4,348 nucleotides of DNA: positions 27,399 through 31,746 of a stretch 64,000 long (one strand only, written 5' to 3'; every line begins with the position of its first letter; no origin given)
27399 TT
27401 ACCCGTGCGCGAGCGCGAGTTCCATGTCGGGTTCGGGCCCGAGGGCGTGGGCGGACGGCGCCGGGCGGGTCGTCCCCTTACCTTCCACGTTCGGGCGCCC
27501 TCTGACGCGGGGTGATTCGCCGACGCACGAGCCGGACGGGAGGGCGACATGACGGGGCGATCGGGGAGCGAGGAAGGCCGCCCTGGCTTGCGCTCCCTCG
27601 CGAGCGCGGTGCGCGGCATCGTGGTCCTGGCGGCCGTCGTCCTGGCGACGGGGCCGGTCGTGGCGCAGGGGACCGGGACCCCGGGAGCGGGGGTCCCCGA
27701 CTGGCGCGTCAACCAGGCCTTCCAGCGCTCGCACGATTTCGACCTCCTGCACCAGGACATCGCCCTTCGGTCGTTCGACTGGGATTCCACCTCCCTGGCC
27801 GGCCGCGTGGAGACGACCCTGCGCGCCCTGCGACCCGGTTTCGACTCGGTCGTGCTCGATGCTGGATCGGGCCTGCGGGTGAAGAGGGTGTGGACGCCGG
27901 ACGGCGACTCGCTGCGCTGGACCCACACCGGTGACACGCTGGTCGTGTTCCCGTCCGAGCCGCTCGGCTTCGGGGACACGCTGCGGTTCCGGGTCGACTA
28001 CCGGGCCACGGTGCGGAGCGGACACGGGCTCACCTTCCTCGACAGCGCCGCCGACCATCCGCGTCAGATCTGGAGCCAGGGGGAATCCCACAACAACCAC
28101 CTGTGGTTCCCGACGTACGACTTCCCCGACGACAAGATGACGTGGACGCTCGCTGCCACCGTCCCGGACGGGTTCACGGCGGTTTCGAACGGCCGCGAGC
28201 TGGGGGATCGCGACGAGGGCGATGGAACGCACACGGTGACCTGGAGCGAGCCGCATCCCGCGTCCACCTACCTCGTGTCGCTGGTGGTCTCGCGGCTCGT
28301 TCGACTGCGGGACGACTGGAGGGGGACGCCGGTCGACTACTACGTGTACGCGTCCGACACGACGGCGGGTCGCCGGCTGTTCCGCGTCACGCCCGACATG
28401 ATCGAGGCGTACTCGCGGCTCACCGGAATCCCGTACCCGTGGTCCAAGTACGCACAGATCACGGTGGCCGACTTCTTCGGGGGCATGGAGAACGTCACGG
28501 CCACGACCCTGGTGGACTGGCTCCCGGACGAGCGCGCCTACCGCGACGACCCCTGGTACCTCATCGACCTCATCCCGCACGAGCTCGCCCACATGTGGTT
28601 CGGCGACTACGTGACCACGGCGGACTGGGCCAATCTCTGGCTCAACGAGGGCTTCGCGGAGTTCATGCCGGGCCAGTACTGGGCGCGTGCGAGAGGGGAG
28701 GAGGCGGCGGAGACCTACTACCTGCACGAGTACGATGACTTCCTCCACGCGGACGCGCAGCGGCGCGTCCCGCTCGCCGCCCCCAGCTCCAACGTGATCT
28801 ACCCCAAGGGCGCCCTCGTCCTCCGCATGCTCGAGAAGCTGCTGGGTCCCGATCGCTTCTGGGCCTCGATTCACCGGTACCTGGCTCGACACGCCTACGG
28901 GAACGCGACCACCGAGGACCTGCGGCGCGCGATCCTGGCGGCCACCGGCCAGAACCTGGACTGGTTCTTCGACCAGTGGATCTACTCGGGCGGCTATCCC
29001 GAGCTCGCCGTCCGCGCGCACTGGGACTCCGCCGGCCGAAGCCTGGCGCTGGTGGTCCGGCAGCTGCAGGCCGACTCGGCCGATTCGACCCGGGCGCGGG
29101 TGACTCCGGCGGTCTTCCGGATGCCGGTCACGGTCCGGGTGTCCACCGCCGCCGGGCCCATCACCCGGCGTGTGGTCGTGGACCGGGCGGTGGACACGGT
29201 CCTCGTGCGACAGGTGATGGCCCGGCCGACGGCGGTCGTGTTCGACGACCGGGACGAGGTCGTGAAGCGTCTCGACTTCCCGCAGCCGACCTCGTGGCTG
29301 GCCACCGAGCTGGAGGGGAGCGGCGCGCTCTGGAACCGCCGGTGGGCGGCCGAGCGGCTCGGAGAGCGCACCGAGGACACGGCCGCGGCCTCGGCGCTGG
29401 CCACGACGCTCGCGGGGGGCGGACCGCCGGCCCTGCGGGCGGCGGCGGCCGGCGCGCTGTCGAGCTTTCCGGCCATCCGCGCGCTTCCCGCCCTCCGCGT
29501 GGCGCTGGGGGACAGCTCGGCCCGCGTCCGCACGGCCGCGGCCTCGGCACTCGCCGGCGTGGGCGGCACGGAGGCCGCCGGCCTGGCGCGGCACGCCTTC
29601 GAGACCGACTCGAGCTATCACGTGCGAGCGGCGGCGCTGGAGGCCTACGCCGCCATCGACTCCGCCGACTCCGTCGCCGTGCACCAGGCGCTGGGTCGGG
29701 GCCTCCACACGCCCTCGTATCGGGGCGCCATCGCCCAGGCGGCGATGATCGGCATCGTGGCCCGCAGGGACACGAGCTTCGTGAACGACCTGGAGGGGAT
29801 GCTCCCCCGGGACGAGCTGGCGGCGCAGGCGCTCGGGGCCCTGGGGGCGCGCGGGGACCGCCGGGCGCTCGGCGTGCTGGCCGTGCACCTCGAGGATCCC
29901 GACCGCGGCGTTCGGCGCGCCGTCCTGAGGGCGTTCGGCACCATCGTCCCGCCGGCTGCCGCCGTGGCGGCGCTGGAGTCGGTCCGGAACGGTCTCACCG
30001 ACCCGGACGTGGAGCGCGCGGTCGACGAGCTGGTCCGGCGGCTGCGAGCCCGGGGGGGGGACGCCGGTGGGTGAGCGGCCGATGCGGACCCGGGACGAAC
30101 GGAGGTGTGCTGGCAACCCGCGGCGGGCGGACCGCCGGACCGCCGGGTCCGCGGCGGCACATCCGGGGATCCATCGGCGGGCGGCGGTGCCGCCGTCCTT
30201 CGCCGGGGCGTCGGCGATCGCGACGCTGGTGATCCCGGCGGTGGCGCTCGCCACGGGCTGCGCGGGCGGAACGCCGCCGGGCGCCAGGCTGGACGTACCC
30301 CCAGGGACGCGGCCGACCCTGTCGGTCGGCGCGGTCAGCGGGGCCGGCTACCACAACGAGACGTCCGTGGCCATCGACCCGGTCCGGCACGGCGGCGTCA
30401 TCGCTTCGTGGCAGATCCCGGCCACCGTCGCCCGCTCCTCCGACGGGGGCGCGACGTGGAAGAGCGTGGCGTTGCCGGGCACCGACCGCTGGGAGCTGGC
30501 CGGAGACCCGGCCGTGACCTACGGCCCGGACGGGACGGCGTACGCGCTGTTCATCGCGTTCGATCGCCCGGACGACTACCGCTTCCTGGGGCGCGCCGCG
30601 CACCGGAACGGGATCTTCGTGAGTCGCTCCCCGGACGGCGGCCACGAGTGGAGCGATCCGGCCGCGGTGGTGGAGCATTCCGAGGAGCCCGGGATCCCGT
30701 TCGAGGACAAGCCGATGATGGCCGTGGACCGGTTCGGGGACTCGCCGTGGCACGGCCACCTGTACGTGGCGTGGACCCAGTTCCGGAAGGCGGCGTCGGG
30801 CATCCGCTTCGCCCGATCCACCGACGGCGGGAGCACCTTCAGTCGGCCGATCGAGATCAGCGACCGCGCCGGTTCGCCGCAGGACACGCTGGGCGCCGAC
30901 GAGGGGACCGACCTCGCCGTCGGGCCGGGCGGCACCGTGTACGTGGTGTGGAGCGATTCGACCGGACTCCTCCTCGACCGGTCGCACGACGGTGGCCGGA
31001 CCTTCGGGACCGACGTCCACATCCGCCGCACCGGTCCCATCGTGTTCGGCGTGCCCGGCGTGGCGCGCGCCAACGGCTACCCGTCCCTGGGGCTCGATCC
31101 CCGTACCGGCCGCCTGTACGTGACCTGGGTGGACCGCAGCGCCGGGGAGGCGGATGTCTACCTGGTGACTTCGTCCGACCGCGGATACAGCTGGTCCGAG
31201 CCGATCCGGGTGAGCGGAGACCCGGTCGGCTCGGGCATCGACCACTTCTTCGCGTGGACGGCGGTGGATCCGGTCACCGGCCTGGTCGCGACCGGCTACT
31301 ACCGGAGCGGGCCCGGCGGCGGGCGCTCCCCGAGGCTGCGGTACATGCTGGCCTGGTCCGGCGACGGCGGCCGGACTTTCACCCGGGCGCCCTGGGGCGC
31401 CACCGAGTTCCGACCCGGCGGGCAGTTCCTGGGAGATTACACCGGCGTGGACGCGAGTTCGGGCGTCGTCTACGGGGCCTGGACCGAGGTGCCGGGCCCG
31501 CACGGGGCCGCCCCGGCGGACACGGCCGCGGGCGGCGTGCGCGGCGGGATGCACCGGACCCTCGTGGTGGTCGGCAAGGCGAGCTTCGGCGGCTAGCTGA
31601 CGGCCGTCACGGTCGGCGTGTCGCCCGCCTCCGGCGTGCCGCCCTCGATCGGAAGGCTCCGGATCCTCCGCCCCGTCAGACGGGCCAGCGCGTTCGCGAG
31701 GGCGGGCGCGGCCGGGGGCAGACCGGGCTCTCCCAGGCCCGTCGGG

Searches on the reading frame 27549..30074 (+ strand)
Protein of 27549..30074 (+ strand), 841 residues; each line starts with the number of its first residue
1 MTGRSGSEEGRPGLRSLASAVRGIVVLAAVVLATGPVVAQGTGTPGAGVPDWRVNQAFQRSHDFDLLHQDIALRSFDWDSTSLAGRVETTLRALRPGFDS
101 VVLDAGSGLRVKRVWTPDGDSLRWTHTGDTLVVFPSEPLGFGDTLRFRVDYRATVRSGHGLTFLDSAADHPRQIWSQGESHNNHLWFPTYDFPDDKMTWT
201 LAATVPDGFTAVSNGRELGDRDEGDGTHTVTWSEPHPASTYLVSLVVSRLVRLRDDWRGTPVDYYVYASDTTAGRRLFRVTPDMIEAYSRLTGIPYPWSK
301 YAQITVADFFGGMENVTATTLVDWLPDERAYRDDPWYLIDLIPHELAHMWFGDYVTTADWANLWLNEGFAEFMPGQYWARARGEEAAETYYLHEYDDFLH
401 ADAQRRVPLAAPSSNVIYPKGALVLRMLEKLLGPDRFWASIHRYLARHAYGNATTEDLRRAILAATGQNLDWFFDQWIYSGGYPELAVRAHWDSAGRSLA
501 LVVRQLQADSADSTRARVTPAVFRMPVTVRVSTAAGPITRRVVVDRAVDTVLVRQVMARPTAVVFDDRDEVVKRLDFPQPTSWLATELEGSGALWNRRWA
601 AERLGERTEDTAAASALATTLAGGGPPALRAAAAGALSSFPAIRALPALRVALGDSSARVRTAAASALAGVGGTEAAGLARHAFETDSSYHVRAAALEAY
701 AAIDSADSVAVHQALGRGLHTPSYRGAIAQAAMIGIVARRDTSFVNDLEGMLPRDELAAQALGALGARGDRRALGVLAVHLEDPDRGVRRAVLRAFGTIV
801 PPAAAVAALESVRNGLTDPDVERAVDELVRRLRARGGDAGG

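Call 7: search_protein_families(library=pfam, proteins=[window:27549-30074:+], max_evalue=0.01)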
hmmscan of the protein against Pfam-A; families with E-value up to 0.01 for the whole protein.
window:27549-30074:+ (841 aa): 4 families
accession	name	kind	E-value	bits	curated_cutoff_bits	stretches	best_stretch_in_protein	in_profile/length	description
PF01433.26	Peptidase_M1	-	1.5e-40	139.6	27.7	1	280-477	5-218/218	Peptidase family M1 domain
PF13646.12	HEAT_2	-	4.3e-18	65.8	27.7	3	619-700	6-87/88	HEAT repeats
PF17900.6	Peptidase_M1_N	-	4.4e-11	43.6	25.8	1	128-242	69-186/186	Peptidase M1 N-terminal domain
PF02985.28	HEAT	-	4.8e-08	33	23.5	1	646-669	2-25/31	HEAT repeat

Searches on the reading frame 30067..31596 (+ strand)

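Call 7: search_protein_families(library=pfam, proteins=[window:30067-31596:+], max_evalue=0.01)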
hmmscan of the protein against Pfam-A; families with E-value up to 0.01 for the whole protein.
window:30067-31596:+ (509 aa): 4 families
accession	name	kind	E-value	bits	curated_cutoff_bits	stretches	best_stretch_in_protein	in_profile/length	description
PF13088.12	BNR_2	-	3.8e-10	40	31.4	0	117-200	136-203/277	BNR repeat-like domain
PF24316.1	Tli3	-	6.5e-05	23.7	27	0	244-272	82-109/129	T6SS Tli3 immunity protein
PF04616.20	Glyco_hydro_43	-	0.00039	20.3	32.2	0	177-297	91-200/288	Glycosyl hydrolases family 43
PF02012.26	BNR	-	0.0081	16.4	27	0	123-132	2-11/12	BNR/Asp-box repeat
